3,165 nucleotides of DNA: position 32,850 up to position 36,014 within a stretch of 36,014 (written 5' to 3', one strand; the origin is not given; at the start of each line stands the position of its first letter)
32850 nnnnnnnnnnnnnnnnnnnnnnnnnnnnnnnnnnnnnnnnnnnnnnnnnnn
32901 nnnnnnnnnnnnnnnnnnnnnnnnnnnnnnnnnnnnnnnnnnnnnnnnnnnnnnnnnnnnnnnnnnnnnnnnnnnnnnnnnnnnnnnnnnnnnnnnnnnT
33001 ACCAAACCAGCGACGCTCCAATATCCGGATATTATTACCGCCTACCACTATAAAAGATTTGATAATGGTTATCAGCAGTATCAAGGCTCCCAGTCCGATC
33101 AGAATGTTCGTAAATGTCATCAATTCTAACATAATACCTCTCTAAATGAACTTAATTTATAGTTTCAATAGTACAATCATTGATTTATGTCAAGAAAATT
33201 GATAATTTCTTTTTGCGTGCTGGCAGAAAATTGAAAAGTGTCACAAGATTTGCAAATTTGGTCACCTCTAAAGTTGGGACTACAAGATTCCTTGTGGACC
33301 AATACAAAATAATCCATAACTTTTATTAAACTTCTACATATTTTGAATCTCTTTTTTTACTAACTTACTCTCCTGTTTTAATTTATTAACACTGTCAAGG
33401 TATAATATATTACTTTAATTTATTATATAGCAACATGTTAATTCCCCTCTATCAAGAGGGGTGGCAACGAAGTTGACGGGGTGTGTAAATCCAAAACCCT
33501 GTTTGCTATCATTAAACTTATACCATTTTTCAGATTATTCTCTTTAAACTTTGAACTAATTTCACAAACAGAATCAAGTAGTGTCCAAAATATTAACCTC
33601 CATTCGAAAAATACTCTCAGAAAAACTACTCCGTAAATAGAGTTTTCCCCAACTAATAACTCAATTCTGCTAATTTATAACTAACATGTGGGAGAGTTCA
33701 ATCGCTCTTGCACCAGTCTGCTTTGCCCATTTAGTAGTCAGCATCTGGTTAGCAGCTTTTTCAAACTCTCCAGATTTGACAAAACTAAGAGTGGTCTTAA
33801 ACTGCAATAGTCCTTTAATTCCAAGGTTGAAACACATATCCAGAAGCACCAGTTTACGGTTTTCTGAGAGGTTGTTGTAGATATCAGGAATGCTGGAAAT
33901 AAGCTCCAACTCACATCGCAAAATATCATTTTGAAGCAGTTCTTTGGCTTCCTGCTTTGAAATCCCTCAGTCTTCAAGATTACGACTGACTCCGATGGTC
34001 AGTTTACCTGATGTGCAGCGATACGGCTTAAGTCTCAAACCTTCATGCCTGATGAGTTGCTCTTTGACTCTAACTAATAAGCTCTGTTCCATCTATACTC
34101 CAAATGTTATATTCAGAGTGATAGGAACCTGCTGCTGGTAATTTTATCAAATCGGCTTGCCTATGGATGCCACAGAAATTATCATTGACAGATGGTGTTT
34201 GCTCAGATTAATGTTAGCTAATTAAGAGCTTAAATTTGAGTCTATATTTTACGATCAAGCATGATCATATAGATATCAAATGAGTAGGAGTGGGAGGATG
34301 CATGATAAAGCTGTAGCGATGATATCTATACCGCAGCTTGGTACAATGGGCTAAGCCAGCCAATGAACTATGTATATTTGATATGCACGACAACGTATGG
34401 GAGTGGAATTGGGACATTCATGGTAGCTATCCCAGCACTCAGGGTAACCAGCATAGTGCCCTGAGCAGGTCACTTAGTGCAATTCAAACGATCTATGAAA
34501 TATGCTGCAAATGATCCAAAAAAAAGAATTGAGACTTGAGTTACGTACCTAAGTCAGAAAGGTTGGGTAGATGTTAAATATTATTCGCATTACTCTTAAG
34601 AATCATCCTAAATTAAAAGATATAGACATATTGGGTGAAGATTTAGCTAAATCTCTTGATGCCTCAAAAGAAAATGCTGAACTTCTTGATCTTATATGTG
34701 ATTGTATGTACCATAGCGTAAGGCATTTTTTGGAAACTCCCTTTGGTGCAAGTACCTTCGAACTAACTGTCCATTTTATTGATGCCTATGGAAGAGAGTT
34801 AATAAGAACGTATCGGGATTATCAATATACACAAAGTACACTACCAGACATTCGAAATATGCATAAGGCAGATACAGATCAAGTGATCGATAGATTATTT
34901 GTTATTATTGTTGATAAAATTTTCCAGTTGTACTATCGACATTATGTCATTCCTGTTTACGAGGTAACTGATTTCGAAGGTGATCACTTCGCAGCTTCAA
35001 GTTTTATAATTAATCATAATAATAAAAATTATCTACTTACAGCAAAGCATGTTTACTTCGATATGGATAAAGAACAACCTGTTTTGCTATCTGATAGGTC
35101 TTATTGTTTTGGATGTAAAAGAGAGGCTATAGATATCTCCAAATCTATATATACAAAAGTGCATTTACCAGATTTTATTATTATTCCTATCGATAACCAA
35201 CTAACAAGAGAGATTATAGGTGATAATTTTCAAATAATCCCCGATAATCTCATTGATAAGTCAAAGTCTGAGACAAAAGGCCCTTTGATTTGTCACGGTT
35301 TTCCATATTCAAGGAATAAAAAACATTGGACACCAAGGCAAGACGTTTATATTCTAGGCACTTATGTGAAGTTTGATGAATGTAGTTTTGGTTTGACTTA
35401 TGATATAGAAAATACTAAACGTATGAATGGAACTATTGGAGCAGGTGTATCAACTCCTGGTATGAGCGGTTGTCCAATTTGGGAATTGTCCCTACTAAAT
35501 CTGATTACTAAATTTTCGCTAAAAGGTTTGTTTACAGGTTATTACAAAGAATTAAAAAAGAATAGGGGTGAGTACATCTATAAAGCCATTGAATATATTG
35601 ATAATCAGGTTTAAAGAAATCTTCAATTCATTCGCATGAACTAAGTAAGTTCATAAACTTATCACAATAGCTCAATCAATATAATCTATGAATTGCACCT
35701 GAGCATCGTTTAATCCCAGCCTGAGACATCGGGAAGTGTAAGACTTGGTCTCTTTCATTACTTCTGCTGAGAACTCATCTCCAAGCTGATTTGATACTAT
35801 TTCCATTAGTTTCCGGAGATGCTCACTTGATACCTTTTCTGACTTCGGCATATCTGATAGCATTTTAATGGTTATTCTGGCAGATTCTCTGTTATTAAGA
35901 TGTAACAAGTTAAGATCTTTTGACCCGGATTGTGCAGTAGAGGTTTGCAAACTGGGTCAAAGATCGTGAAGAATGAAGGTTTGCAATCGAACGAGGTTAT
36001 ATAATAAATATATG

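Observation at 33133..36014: Lower-GC accessory/decayed island at the right end. It holds an ORF-free 540 bp, a lysozyme pseudogene, an FGE-gene fragment and an intracellular trypsin-like protease.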

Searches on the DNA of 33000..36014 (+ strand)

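Call 13: search_rna_families(source=window, start=33000, end=36014, threshold=evalue, max_evalue=5)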
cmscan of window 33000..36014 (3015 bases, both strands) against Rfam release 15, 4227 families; matches with E-value up to 5: 1.
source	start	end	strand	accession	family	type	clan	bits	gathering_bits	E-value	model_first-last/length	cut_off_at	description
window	34201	34263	-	RF00287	SNORD44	Gene; snRNA; snoRNA; CD-box;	CL00060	28.5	40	0.0047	1-61/61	no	Small nucleolar RNA SNORD44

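Call 89: search_dna_similar(query=window:33133-33669:+, collection=phages, mode=distant, max_evalue=0.01, max_rows=5)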
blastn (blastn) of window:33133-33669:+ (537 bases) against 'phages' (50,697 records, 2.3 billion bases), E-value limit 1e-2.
No match.

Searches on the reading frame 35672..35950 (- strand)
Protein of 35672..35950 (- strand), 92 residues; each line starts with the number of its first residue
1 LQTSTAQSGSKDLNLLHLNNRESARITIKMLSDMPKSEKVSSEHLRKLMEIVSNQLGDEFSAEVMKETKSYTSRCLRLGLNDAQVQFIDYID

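Call 12: search_protein_families(library=pfam, proteins=[window:35672-35950:-], max_evalue=0.1)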
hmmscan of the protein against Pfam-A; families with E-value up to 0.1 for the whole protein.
window:35672-35950:- (92 aa): 3 families
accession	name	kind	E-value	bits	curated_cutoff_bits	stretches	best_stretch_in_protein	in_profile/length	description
PF24897.1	DUF7744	-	0.0088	16.6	27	1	5-65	27-87/101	Domain of unknown function (DUF7744)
PF03574.21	Peptidase_S48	-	0.01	16.3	27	1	6-63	63-120/149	Peptidase family S48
PF19535.4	DUF6060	-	0.035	14.1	26.5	1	21-79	40-98/171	Family of unknown function (DUF6060)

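Call 17: find_encoding_contigs(protein=window:35672-35950:-, flank=10000, max_places=10)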
Protein window:35672-35950:- (92 aa): no gene with exactly this product is on record in the collection.

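Call 25: search_protein_families(library=padloc, proteins=[window:35672-35950:-], max_evalue=0.01)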
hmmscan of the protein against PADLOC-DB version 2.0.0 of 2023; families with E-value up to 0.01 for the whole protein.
window:35672-35950:- (92 aa): 0 families

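Call 80: search_protein_families(library=phrogs, proteins=[window:35672-35950:-], max_evalue=0.001)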
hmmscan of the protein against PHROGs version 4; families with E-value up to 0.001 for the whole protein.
window:35672-35950:- (92 aa): 0 families
